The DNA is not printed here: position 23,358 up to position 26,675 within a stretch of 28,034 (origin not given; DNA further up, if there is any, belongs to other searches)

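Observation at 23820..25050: Catalytic core kept but substrate pocket apparently remodelled in the EbdA-like subunit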

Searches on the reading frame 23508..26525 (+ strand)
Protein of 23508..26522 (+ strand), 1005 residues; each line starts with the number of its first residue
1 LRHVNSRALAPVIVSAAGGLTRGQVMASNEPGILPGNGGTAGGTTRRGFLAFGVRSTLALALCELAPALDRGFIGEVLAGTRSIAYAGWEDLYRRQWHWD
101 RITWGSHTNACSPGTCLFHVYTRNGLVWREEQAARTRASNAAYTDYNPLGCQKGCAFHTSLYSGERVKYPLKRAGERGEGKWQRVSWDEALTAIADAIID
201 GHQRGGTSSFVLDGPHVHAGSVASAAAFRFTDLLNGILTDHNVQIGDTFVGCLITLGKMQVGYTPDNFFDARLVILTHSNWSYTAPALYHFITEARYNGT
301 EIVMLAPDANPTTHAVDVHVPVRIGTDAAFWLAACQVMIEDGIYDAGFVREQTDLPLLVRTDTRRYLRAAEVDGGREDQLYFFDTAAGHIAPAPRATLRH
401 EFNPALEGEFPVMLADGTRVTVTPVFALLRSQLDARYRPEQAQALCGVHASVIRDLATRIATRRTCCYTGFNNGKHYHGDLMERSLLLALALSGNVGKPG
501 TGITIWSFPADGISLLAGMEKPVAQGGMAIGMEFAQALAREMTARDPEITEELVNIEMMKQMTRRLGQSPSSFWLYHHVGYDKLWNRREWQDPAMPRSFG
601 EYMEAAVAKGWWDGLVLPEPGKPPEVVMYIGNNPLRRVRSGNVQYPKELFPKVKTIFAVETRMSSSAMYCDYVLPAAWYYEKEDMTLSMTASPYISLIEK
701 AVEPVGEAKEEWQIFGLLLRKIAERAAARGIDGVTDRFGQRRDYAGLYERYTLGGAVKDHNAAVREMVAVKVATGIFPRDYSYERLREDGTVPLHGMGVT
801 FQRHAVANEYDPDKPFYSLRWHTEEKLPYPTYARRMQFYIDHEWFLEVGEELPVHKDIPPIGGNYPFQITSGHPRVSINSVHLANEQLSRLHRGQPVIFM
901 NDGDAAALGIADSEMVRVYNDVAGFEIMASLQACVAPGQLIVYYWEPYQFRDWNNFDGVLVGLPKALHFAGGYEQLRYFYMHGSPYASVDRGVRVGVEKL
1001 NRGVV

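Call 7: search_solved_structures(query=window:23508-26522:+, show_alignments=2)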
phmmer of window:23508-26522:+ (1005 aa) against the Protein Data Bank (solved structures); distinct sequences matched with E-value up to 0.001: 48.
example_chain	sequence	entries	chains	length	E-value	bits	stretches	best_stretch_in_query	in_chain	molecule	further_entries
2ivf_A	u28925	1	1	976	0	1209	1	45-999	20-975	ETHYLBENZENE DEHYDROGENASE ALPHA-SUBUNIT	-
4ydd_A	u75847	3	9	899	3.4e-116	392.4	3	84-389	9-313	DMSO reductase family type II enzyme, molybdopterin subunit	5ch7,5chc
5e7o_A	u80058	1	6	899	5.2e-116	391.7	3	84-389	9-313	DMSO reductase family type II enzyme, molybdopterin subunit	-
1q16_A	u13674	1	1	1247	4e-45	157.1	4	88-174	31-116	Respiratory nitrate reductase 1 alpha chain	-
1r27_A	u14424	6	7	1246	4e-45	157.1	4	88-174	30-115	Respiratory nitrate reductase 1 alpha chain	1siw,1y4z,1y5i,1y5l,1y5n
3egw_A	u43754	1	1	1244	4.7e-45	156.8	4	88-174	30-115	Respiratory nitrate reductase 1 alpha chain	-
3ir7_A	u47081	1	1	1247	6.6e-45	156.4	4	88-174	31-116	Respiratory nitrate reductase 1 alpha chain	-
3ir6_A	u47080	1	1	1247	3.3e-44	154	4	88-174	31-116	Respiratory nitrate reductase 1 alpha chain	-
3ir5_A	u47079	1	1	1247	9.2e-44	152.6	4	88-174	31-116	Respiratory nitrate reductase 1 alpha chain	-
7b04_B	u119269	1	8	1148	4.4e-36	127.2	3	271-367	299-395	Nitrite oxidoreductase subunit A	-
1eu1_A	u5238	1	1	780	7.7e-20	73.4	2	861-946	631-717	DIMETHYL SULFOXIDE REDUCTASE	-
2e7z_A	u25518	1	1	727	4.3e-19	70.9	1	151-350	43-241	Acetylene hydratase Ahy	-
4dmr_A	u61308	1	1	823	2.7e-18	68.2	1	626-726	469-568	DMSO REDUCTASE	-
1dmr_A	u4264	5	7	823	3.3e-18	68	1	626-726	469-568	DMSO REDUCTASE | Dimethyl sulfoxide/trimethylamine N-oxide reductase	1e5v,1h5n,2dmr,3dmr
1e60_A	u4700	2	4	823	3.4e-18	67.9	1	626-726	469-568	Dimethyl sulfoxide/trimethylamine N-oxide reductase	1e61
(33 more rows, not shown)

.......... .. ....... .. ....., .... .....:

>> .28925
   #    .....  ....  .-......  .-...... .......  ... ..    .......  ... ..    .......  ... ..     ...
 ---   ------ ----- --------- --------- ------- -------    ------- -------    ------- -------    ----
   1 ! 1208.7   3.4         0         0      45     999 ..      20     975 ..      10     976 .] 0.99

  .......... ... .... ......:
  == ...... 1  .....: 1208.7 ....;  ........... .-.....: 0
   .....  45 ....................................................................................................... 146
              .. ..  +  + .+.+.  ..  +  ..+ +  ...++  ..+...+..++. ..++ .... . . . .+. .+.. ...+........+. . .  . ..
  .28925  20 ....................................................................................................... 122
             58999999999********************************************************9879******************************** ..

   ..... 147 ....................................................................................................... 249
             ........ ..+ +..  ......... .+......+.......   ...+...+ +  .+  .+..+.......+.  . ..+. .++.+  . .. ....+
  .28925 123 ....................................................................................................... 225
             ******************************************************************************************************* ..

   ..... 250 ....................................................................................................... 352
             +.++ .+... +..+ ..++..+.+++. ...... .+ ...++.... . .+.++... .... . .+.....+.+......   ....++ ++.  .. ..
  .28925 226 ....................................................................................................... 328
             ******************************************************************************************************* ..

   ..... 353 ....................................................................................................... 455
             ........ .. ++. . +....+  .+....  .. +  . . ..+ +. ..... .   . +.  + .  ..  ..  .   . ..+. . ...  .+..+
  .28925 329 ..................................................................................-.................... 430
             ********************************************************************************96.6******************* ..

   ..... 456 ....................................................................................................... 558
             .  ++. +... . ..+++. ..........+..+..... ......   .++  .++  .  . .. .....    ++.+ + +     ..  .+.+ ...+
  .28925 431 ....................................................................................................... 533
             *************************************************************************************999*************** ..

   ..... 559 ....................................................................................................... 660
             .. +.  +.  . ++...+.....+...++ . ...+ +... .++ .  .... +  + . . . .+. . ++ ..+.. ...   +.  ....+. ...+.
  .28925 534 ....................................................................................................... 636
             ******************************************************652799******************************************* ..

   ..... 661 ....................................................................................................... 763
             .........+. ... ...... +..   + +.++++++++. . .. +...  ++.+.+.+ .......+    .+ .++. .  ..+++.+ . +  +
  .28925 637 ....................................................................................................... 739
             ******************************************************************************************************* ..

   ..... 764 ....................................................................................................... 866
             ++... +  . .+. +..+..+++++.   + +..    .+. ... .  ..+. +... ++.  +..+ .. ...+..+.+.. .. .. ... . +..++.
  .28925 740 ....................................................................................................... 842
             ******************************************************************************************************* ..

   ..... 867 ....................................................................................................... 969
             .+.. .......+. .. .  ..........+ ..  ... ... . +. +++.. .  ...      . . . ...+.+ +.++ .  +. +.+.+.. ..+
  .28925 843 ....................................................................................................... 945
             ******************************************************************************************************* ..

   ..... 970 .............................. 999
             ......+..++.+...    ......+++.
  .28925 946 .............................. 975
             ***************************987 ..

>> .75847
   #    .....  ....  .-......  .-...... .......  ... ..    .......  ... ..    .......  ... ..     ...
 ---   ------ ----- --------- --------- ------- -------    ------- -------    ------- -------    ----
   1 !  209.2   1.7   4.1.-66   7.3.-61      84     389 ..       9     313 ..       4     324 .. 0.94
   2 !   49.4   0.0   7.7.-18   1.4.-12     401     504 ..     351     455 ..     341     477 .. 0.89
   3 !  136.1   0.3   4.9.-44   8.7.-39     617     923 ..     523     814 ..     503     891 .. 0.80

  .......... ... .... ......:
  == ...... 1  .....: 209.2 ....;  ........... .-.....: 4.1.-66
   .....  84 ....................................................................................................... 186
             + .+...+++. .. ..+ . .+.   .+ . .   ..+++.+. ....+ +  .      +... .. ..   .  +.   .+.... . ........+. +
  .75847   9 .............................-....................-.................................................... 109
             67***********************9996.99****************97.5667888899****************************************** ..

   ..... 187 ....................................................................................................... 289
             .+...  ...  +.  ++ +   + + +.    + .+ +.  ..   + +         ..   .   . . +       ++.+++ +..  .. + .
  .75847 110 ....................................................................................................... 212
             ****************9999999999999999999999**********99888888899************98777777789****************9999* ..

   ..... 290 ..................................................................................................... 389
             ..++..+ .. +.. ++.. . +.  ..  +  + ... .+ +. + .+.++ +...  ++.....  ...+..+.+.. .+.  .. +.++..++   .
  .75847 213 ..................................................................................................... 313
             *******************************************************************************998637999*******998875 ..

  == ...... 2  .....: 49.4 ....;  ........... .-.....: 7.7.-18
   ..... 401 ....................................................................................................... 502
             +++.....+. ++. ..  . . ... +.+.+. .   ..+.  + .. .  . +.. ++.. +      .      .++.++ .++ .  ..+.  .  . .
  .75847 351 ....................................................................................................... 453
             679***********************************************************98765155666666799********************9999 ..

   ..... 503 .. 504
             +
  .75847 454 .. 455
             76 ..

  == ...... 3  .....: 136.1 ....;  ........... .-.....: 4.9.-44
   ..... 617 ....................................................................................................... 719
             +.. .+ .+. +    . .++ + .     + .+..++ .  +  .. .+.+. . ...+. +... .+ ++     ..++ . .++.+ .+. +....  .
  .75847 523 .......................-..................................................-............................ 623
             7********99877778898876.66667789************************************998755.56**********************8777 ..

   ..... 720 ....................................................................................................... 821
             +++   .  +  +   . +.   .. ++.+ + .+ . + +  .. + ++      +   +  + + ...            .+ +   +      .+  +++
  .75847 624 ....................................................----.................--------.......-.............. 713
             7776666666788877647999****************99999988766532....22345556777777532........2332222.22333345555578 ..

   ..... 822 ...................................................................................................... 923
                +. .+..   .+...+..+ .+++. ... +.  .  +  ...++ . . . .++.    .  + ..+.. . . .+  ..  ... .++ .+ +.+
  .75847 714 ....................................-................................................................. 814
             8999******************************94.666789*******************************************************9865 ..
